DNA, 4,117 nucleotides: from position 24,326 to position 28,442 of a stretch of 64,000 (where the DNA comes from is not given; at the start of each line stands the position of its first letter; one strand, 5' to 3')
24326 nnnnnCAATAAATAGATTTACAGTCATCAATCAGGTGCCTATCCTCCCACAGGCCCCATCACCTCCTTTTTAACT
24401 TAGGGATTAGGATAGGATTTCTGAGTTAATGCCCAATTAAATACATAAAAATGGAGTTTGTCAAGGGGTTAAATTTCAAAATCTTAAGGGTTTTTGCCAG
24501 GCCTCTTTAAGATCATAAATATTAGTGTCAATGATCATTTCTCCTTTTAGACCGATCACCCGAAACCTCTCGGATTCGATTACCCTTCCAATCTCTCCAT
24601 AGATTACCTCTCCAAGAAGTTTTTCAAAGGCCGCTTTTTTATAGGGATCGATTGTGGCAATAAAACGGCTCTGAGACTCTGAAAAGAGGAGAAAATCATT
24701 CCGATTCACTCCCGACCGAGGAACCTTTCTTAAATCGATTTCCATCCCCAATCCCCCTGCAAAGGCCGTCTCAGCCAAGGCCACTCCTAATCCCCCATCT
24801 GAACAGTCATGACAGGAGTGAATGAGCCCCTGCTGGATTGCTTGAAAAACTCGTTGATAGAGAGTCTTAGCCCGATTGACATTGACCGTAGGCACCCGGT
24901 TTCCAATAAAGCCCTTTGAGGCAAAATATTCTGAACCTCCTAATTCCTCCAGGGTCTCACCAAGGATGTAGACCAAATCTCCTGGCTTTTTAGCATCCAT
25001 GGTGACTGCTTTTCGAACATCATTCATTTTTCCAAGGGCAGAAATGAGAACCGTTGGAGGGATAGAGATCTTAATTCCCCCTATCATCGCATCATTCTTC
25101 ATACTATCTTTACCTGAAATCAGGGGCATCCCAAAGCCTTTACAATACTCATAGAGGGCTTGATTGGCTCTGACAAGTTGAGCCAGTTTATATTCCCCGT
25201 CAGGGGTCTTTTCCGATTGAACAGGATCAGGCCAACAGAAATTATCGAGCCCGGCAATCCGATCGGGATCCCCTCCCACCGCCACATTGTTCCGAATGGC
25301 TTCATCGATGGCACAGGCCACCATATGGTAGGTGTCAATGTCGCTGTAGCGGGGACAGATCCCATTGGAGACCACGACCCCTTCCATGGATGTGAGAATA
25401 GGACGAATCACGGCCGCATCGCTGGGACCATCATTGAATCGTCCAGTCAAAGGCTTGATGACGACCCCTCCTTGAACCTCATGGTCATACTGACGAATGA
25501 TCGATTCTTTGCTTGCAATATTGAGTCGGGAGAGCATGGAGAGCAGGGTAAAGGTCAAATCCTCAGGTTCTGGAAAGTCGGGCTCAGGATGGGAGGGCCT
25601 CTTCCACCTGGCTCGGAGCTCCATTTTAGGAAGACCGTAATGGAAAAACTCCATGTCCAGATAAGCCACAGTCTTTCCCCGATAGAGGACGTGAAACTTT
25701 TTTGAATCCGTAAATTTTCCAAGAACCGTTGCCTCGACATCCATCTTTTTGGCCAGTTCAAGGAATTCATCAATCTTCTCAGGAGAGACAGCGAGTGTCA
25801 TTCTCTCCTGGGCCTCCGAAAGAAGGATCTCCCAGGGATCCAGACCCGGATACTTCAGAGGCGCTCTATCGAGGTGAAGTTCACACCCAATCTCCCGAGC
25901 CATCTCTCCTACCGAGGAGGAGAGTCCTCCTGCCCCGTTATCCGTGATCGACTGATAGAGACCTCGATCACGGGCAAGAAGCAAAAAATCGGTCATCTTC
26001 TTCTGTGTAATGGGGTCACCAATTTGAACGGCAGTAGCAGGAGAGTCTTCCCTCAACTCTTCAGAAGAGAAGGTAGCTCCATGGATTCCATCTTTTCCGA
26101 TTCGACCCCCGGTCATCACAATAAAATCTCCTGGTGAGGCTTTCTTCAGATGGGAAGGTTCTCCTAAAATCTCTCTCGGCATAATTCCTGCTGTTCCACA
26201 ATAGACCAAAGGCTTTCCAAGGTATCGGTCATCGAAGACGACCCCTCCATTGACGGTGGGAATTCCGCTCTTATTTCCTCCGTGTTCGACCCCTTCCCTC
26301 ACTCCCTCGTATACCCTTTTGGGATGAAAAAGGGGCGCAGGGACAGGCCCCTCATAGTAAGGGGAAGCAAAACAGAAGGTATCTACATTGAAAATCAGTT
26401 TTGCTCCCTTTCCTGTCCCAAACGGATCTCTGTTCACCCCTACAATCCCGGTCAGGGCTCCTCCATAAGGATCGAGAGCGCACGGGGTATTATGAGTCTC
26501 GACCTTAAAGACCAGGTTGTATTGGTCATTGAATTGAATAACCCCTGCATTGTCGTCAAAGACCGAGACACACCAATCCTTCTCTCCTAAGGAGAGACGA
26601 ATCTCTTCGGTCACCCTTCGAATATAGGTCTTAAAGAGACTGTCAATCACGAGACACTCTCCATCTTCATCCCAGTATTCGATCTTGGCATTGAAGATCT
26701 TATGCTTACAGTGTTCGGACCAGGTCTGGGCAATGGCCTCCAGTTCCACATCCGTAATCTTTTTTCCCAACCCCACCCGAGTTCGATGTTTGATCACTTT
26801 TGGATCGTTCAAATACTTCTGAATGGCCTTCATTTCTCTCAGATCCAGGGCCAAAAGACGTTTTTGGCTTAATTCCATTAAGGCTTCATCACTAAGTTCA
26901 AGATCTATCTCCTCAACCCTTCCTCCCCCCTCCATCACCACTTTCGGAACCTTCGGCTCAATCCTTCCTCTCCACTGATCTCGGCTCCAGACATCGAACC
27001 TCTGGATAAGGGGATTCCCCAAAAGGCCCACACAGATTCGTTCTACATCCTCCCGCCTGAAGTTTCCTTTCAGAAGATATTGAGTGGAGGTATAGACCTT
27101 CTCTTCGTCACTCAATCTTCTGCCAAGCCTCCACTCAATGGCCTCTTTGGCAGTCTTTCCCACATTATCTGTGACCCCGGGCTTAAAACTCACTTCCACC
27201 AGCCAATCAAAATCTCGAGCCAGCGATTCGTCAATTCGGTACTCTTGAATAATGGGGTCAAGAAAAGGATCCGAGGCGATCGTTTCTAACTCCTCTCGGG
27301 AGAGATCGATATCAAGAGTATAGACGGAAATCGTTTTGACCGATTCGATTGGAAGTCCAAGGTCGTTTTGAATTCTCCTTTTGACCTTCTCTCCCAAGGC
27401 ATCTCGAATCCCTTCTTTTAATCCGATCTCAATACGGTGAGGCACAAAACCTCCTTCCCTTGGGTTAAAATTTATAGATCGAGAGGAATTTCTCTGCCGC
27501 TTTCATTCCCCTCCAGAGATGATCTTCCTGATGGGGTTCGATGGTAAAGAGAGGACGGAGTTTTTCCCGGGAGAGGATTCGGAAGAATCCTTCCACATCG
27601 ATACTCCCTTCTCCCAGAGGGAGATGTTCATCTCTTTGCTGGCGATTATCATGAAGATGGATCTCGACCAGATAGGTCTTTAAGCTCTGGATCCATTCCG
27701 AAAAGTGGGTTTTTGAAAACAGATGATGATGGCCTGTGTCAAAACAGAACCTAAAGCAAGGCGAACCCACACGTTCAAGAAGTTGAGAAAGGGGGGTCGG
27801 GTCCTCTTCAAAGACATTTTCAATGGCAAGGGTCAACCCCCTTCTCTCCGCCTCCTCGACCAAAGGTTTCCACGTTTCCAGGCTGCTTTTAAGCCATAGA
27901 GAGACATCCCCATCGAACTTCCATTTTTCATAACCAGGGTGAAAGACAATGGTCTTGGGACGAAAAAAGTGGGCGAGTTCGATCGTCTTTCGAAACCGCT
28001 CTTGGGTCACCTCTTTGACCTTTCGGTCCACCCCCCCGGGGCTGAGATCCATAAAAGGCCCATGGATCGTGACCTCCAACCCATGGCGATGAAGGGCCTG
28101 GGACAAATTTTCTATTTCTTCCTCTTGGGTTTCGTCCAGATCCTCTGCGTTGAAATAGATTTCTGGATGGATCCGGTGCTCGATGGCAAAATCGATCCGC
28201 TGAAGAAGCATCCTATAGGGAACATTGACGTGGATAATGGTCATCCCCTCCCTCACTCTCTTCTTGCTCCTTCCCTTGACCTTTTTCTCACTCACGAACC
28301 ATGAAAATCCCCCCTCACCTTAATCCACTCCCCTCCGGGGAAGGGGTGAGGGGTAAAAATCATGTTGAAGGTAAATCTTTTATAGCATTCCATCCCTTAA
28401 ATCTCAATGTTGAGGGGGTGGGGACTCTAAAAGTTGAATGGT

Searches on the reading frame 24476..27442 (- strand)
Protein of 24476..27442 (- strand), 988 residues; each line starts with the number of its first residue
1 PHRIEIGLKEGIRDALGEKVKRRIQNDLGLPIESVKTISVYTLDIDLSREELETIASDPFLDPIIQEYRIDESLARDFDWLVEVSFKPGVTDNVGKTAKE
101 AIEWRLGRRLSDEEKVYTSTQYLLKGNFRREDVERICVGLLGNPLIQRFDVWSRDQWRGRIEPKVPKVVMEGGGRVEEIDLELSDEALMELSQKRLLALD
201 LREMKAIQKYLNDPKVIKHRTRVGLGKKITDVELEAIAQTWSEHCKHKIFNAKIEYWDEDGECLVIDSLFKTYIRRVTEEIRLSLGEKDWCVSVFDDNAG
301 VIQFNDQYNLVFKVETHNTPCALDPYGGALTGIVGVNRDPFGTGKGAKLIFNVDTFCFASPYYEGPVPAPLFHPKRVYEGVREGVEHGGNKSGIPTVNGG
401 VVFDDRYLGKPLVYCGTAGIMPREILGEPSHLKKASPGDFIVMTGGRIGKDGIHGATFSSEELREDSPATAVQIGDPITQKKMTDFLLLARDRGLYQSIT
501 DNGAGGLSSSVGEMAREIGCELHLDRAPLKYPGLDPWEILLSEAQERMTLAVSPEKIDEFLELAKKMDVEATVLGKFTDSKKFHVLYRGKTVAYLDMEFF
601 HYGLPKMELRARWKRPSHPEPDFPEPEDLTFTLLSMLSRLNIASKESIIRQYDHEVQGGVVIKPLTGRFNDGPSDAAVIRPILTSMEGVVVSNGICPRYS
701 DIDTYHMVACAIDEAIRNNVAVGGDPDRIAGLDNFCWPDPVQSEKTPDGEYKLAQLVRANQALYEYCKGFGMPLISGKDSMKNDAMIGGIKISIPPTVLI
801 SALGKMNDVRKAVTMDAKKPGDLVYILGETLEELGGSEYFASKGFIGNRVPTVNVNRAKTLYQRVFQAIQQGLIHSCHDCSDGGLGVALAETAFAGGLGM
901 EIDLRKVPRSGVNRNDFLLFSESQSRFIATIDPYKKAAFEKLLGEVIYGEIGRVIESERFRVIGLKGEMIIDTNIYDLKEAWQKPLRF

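Call 11: search_protein_families(library=pfam, proteins=[window:24476-27442:-], max_evalue=0.0001)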
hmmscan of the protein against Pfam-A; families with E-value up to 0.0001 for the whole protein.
window:24476-27442:- (988 aa): 4 families
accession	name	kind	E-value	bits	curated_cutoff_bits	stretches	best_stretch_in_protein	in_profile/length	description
PF02769.27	AIRS_C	-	8.6e-55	185.6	23.1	2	437-585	2-153/156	AIR synthase related protein, C-terminal domain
PF00586.29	AIRS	-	1.8e-24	86.7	24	2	297-421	2-112/112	AIR synthase related protein, N-terminal domain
PF18072.6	FGAR-AT_linker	-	3.8e-15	56.6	26.6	1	188-248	1-50/50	Formylglycinamide ribonucleotide amidotransferase linker domain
PF02700.19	PurS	-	4e-13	49.8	22.2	1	3-70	3-75/77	Phosphoribosylformylglycinamidine (FGAM) synthase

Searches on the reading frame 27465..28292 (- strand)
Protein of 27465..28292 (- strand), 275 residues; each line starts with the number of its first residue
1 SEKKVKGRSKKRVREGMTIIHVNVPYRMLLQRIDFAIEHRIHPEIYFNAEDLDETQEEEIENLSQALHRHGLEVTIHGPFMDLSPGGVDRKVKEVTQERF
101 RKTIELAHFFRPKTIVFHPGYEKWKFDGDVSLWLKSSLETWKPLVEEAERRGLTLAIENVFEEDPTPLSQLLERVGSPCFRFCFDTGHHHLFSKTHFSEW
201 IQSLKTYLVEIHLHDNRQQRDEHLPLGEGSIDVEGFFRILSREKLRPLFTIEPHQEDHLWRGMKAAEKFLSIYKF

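Call 11: search_protein_families(library=pfam, proteins=[window:27465-28292:-], max_evalue=0.0001)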
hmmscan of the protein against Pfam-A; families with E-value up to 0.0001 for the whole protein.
window:27465-28292:- (275 aa): 1 family
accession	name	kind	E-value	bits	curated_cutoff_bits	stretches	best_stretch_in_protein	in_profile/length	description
PF01261.30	AP_endonuc_2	-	3.2e-35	122.5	31.1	1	51-257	21-233/249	Xylose isomerase-like TIM barrel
